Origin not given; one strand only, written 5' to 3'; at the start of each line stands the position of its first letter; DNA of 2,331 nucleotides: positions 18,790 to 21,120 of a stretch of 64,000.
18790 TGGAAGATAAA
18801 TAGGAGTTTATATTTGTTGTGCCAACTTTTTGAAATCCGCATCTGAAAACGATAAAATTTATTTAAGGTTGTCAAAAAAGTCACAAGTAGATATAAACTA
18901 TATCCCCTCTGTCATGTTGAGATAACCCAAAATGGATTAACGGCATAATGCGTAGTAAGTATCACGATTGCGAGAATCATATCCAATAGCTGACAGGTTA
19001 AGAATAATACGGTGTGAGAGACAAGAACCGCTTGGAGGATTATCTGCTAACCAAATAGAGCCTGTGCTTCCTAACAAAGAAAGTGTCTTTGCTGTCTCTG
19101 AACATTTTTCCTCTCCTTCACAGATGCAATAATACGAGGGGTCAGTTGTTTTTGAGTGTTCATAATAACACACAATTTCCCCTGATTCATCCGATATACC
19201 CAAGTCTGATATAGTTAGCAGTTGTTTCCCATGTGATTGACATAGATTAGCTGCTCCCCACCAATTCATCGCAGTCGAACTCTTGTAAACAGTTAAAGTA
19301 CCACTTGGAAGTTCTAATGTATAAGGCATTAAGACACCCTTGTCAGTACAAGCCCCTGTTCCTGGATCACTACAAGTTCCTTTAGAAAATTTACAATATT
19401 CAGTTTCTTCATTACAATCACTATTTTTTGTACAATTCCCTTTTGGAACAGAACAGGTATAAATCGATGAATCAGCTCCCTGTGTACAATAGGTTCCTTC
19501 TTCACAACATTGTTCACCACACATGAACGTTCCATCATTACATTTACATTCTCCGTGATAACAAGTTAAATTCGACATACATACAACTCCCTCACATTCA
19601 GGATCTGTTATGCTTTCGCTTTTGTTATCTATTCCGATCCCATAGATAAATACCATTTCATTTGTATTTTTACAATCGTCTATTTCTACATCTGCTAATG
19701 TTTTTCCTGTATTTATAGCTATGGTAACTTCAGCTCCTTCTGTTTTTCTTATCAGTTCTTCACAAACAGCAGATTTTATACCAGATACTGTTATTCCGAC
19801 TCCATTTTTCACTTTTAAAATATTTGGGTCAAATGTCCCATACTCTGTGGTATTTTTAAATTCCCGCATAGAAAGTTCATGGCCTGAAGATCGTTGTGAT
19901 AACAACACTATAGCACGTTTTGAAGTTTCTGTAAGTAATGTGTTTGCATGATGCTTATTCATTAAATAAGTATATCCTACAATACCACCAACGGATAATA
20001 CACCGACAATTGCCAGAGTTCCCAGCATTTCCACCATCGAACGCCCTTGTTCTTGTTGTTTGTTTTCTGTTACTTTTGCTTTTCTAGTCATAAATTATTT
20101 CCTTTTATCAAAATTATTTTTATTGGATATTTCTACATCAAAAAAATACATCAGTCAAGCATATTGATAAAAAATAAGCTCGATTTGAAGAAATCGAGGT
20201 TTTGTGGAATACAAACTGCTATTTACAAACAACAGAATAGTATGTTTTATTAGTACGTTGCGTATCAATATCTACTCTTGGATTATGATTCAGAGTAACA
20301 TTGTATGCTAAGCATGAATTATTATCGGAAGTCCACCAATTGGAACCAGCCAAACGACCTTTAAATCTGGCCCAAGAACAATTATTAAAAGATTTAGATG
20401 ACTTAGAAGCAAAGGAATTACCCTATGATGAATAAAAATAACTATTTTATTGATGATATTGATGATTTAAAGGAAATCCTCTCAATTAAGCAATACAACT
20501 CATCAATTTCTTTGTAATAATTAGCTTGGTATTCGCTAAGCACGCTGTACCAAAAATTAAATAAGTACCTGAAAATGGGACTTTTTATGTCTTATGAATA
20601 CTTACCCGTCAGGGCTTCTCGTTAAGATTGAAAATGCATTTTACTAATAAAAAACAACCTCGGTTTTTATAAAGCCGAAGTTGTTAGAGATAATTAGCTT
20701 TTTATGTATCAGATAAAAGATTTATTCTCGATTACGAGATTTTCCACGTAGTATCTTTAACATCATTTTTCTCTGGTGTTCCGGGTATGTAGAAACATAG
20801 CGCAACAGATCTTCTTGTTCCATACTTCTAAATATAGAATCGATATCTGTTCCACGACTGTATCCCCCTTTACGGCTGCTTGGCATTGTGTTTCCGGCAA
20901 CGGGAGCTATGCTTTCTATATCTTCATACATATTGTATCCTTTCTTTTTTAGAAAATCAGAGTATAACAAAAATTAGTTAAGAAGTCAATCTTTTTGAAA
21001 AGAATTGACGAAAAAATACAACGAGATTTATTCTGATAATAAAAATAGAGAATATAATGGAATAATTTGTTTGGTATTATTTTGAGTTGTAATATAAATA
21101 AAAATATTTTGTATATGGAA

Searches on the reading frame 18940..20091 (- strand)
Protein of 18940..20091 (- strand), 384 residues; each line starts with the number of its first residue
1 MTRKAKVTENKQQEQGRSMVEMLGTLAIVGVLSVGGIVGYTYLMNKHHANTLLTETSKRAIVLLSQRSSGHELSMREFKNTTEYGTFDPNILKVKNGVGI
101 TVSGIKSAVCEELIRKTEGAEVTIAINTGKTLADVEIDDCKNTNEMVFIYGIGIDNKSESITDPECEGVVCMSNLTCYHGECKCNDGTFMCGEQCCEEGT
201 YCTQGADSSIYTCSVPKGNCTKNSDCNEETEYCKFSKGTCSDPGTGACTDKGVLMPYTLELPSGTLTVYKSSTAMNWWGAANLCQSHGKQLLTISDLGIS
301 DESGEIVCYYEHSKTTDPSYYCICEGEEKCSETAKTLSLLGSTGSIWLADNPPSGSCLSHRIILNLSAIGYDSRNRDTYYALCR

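Call 4: search_protein_families(library=pfam, proteins=[window:18940-20091:-], max_evalue=1)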
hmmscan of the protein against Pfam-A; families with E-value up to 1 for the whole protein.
window:18940-20091:- (384 aa): 0 families

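Call 5: search_protein_families(library=padloc, proteins=[window:18940-20091:-], max_evalue=1)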
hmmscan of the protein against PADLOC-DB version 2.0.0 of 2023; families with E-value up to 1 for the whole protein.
window:18940-20091:- (384 aa): 0 families

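Call 6: search_protein_families(library=ncbifam, proteins=[window:18940-20091:-], max_evalue=1)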
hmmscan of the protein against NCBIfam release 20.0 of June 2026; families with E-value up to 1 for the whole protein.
window:18940-20091:- (384 aa): 1 family
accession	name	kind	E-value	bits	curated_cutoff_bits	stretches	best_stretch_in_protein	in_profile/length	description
NF007800.0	PRK10506.1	equivalog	0.052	13.4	158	1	10-47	4-41/163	prepilin peptidase-dependent protein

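Call 48: search_protein_families(library=phrogs, proteins=[window:18940-20091:-], max_evalue=0.1)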
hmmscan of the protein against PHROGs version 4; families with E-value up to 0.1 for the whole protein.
window:18940-20091:- (384 aa): 0 families

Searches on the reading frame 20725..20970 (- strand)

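Call 4: search_protein_families(library=pfam, proteins=[window:20725-20970:-], max_evalue=1)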
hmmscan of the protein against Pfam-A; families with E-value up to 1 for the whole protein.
window:20725-20970:- (82 aa): 1 family
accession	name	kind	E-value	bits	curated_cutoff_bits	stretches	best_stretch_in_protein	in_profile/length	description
PF21199.3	LAMININ_IV_B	-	0.15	11.9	27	1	42-78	47-83/210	Laminin IV type B domain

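Call 5: search_protein_families(library=padloc, proteins=[window:20725-20970:-], max_evalue=1)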
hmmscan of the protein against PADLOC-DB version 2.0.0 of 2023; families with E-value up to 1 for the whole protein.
window:20725-20970:- (82 aa): 0 families

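Call 6: search_protein_families(library=ncbifam, proteins=[window:20725-20970:-], max_evalue=1)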
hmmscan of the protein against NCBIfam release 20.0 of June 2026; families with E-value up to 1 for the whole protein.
window:20725-20970:- (82 aa): 0 families

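Call 48: search_protein_families(library=phrogs, proteins=[window:20725-20970:-], max_evalue=0.1)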
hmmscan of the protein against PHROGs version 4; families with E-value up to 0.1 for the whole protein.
window:20725-20970:- (82 aa): 1 family
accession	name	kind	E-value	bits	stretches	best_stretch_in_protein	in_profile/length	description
phrog_18932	-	unknown function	0.044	14.8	0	4-21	31-48/54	-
